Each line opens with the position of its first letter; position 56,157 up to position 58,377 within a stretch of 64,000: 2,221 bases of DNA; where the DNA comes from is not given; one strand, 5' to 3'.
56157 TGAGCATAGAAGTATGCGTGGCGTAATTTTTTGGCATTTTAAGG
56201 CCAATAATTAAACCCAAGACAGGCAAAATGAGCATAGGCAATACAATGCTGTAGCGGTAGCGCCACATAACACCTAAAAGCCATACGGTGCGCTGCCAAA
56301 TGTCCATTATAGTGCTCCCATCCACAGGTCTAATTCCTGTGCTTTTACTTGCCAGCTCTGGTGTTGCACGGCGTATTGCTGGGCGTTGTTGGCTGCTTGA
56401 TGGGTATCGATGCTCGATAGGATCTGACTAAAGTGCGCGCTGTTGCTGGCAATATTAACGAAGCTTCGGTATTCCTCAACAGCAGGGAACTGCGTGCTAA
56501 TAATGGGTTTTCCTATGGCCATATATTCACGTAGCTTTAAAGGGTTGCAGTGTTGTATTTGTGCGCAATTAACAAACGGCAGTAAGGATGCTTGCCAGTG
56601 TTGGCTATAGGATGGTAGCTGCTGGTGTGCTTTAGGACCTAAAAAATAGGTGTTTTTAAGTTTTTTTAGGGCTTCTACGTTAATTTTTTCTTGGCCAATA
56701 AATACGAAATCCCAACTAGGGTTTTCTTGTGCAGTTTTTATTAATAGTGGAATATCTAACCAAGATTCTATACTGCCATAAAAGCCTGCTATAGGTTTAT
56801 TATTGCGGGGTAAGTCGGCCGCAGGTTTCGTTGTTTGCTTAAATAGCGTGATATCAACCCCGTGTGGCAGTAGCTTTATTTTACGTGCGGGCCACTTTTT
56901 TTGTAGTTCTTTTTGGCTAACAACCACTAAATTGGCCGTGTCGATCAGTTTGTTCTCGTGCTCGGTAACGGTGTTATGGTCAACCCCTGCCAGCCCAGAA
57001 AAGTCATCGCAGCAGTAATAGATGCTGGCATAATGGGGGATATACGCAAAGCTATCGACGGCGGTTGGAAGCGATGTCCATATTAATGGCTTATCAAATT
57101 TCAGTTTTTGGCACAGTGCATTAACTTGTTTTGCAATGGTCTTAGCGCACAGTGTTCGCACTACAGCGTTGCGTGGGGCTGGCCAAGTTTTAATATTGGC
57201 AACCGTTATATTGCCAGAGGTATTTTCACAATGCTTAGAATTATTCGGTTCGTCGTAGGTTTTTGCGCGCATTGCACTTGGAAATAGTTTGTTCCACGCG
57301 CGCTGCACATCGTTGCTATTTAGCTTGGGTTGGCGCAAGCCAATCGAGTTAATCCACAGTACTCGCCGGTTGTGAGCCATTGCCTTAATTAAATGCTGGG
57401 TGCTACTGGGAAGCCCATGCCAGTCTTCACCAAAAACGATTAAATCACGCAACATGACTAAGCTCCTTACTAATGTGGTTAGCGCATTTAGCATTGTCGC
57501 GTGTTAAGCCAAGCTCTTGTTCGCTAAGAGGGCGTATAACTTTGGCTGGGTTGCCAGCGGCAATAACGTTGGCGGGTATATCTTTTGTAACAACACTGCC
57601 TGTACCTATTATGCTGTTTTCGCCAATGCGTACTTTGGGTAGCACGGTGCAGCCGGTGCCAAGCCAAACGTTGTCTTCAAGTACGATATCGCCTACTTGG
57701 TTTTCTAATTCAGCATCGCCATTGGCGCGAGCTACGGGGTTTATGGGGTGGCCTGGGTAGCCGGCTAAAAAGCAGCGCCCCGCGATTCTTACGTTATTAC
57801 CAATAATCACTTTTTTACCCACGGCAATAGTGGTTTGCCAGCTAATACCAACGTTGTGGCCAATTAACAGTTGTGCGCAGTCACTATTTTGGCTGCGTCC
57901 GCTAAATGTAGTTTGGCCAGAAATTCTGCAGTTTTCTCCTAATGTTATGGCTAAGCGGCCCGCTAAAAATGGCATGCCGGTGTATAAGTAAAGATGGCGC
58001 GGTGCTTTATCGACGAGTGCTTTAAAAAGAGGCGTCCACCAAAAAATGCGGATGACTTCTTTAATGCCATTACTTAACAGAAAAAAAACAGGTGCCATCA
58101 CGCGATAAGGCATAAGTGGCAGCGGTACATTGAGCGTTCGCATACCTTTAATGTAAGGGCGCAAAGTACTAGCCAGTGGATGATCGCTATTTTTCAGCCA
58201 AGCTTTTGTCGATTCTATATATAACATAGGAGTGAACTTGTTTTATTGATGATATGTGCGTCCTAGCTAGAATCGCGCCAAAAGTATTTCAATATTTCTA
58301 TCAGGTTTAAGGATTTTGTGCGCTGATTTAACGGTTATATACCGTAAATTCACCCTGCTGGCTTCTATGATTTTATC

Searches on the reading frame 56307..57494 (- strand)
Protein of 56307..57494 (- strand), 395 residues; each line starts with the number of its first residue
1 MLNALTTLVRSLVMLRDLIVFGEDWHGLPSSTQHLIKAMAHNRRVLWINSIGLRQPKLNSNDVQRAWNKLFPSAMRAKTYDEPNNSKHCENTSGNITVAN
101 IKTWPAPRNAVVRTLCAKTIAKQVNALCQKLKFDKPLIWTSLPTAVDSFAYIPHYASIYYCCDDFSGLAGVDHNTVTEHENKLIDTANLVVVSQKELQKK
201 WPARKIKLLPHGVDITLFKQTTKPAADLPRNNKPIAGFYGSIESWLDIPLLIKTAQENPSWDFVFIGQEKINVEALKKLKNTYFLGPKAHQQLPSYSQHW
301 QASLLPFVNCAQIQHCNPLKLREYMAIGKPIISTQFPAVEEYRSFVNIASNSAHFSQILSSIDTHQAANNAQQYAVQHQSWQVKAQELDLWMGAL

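Call 3: search_protein_families(library=pfam, proteins=[window:56307-57494:-], max_evalue=0.001)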
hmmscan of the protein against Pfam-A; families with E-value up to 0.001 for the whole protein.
window:56307-57494:- (395 aa): 2 families
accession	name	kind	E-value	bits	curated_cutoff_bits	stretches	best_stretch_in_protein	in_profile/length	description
PF00534.26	Glycos_transf_1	-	3e-07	30.6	26.4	1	224-342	6-130/172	Glycosyl transferases group 1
PF13692.12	Glyco_trans_1_4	-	1.4e-06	29.1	27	1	249-341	25-113/142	Glycosyl transferases group 1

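Call 4: search_protein_families(library=ncbifam, proteins=[window:56307-57494:-], max_evalue=0.001)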
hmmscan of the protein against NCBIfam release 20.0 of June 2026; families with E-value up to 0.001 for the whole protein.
window:56307-57494:- (395 aa): 2 families
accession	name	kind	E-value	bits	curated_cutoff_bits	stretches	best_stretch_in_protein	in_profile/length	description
NF047676.1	TeichurnBiosyTuaH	equivalog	8.6e-23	80.8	550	1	130-377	94-363/384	teichuronic acid biosynthesis protein TuaH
TIGR04063.1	stp3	hypoth_equivalog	0.00075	18.5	442.05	0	198-352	174-339/397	TIGR04063 family PEP-CTERM/XrtA system glycosyltransferase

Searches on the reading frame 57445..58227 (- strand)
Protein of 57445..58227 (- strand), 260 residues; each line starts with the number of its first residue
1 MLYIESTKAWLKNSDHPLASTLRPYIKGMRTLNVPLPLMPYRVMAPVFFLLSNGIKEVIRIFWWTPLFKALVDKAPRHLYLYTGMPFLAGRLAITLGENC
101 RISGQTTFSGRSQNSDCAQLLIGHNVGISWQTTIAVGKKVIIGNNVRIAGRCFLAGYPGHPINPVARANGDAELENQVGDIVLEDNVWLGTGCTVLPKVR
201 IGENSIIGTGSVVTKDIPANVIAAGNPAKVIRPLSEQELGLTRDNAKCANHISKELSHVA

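Call 3: search_protein_families(library=pfam, proteins=[window:57445-58227:-], max_evalue=0.001)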
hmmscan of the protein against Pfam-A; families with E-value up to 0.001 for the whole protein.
window:57445-58227:- (260 aa): 3 families
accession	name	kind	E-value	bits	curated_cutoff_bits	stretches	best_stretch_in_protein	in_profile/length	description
PF00132.30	Hexapep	-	6.1e-13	48.3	27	1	180-215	1-36/36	Bacterial transferase hexapeptide (six repeats)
PF14602.12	Hexapep_2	-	3.1e-08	33.6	27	1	181-215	2-34/34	Hexapeptide repeat of succinyl-transferase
PF25084.1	LbH_EIF2B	-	0.00055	20.4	54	0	183-215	6-38/105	EIF2B subunit epsilon LbH domain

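Call 4: search_protein_families(library=ncbifam, proteins=[window:57445-58227:-], max_evalue=0.001)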
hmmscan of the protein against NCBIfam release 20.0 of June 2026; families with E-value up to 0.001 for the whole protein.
window:57445-58227:- (260 aa): 40 families (the best 25 are shown)
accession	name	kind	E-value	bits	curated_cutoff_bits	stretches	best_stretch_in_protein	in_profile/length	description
NF007076.0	PRK09527.1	equivalog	9.2e-24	84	347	1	94-237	56-188/203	galactoside O-acetyltransferase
NF007240.0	PRK09677.1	equivalog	1.5e-20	73.6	243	1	109-234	62-184/192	putative lipopolysaccharide biosynthesis O-acetyl transferase WbbJ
TIGR03570.1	NeuD_NnaD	subfamily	1.7e-17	63.7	160.8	1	179-229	152-202/202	NeuD/PglB/VioB family sugar acetyltransferase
NF041874.1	EPS_EpsC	equivalog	2.8e-17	62.9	150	1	182-232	115-165/168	serine O-acetyltransferase EpsC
NF007499.0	PRK10092.1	equivalog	2e-16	60.3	314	1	138-233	92-182/183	maltose O-acetyltransferase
NF007797.0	PRK10502.1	subfamily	2.4e-15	56.7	192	1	120-235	73-180/183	WcaF family extracellular polysaccharide biosynthesis acetyltransferase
NF058585.1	HptprglPActTf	PfamEq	2.7e-15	56.3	300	1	175-237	101-163/172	heptaprenylglyceryl phosphate O-acetyltransferase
NF000311.1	Vat_ABCDEFH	equivalog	3e-14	53.1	300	1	132-238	64-168/201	Vat family streptogramin A O-acetyltransferase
NF050158.1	CarbAnhydGPos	equivalog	6.6e-14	51.9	250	1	121-238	29-147/172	gamma carbonic anhydrase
TIGR03308.1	phn_thr-fam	hypoth_equivalog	1e-13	51.6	201.65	1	180-236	108-164/204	phosphonate metabolim protein, transferase hexapeptide repeat family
NF000020.1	stregram_VatE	exception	2e-13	50.5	450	1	178-244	113-179/214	streptogramin A O-acetyltransferase Vat(E)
NF000490.1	chloram_CatB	equivalog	1.1e-12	47.8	350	1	153-237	83-168/210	type B chloramphenicol O-acetyltransferase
NF033468.1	stregram_VatI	exception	3.1e-12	46.7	415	1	131-233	65-165/208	streptogramin A O-acetyltransferase Vat(I)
TIGR03532.1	DapD_Ac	equivalog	3.2e-12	46.6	231.75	1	135-238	130-218/231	2,3,4,5-tetrahydropyridine-2,6-dicarboxylate N-acetyltransferase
NF000504.1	stregram_VatH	exception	3.3e-12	46.7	475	1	122-232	61-169/216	streptogramin A O-acetyltransferase Vat(H)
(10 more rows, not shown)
